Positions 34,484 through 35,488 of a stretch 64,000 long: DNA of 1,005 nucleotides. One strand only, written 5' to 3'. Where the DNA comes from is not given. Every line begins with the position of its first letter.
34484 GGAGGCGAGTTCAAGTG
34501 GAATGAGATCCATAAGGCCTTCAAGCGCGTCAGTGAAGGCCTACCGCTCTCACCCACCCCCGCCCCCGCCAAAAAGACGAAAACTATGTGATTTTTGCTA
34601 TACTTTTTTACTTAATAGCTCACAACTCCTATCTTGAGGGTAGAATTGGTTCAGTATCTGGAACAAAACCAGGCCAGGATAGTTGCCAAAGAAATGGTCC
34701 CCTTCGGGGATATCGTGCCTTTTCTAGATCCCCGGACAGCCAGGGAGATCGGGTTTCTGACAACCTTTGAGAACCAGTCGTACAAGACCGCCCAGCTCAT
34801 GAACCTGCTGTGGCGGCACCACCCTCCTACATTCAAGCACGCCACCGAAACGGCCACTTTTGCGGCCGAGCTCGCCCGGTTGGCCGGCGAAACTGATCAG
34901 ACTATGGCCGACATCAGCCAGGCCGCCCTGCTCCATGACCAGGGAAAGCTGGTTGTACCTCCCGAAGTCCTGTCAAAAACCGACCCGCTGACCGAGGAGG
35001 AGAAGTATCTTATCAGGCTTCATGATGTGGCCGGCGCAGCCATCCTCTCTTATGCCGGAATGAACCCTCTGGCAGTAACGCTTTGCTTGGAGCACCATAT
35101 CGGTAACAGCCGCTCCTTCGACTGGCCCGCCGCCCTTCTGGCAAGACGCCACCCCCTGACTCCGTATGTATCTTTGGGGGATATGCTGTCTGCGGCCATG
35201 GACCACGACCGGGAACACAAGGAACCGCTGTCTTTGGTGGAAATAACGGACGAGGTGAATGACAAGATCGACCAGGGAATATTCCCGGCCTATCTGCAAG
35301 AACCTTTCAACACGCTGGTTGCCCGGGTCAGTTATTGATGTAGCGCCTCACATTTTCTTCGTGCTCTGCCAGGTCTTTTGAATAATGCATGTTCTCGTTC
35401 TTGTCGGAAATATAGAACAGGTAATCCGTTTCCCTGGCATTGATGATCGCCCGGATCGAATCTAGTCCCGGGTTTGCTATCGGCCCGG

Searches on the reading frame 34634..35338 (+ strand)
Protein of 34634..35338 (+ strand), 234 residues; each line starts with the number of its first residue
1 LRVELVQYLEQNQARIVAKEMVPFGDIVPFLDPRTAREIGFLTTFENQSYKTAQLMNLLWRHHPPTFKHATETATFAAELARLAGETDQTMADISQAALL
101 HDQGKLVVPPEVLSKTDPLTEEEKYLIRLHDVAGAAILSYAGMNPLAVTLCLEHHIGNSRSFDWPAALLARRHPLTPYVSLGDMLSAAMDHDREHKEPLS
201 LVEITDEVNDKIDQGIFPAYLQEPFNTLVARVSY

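Call 34: search_protein_families(library=pfam, proteins=[window:34634-35338:+], max_evalue=0.01)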
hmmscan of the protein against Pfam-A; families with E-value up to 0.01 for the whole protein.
window:34634-35338:+ (234 aa): 3 families
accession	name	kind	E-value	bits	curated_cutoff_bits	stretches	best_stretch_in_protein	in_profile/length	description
PF13487.12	HD_5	-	1.2e-09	38.6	27.2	1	55-140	3-91/170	HD domain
PF01966.28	HD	-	1.7e-07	32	22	1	66-167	1-93/116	HD domain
PF08668.18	HDOD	-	0.00024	21.1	22.9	1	66-110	95-140/196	HDOD domain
